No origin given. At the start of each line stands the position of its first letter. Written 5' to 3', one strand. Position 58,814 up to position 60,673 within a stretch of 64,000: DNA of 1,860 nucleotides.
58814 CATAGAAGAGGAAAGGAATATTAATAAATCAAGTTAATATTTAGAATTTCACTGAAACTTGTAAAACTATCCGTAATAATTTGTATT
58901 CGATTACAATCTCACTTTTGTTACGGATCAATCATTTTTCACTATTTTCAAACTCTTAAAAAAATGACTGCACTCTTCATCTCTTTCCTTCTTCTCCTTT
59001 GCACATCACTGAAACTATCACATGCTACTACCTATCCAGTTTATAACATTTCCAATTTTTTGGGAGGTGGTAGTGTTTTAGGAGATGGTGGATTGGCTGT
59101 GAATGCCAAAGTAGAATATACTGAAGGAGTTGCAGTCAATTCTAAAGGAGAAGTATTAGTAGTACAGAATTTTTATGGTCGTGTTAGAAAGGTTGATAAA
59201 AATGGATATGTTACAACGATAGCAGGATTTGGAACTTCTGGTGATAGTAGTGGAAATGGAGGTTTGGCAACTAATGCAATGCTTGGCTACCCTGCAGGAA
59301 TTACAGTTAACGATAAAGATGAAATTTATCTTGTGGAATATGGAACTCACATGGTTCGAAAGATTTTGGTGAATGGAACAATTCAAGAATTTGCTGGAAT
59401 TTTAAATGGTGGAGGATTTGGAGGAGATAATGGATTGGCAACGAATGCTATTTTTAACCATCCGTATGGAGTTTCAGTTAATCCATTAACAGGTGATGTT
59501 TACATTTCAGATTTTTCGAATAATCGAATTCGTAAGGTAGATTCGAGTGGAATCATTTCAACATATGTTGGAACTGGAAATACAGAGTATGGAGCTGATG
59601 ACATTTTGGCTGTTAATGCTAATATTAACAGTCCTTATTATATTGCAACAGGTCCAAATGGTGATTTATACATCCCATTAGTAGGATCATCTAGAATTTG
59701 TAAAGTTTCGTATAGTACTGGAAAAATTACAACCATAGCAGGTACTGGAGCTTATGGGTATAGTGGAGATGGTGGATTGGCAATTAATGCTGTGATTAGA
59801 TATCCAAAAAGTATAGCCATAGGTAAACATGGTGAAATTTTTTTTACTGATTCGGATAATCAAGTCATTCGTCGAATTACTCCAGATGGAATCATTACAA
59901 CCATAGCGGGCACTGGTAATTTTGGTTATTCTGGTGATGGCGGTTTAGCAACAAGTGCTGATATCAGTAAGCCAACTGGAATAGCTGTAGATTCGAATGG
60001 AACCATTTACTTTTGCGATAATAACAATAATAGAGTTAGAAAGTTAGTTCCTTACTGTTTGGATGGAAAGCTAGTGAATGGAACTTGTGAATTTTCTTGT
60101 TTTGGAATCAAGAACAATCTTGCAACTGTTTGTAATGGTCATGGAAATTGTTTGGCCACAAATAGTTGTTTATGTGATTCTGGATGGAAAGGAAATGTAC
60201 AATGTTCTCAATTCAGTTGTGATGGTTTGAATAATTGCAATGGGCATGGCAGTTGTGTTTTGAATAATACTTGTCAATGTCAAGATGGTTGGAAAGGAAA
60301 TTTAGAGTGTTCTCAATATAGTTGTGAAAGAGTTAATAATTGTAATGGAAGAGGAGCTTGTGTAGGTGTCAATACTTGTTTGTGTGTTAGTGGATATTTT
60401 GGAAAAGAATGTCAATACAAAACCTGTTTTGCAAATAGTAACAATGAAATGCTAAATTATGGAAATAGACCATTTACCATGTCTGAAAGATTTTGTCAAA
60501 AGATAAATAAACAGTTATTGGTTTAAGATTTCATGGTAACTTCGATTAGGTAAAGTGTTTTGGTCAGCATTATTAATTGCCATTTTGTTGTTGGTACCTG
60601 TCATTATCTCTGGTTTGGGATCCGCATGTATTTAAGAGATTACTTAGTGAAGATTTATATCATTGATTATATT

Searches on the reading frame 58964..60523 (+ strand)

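Call 84: search_protein_families(library=pfam, proteins=[window:58964-60523:+], max_evalue=0.00001)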
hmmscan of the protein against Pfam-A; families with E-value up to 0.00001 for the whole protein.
window:58964-60523:+ (520 aa): 7 families
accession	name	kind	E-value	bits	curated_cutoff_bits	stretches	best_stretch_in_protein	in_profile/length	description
PF25021.1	TEN_NHL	-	8e-37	127.5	27.1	1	267-318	130-179/357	Teneurin NHL domain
PF01436.27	NHL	-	2.2e-22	78.3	20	1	336-360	3-27/28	NHL repeat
PF25024.1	EGF_TEN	-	1.4e-14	54.7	65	1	390-491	3-98/234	Teneurin EGF domain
PF24684.1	Vgb_lyase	-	1.7e-13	50.4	50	1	221-360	12-206/290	Virginiamycin B lyase family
PF07974.19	EGF_2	-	1.3e-10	41.9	22.1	0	385-411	4-30/32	EGF-like domain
PF23106.1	EGF_Teneurin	-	1.2e-09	38.5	24.3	0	390-411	5-25/30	Teneurin-like EGF domain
PF23301.1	EGF_PEAR1L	-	1.8e-07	31.5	37.5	0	427-450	14-36/49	Platelet endothelial aggregation receptor 1-like, EGF domain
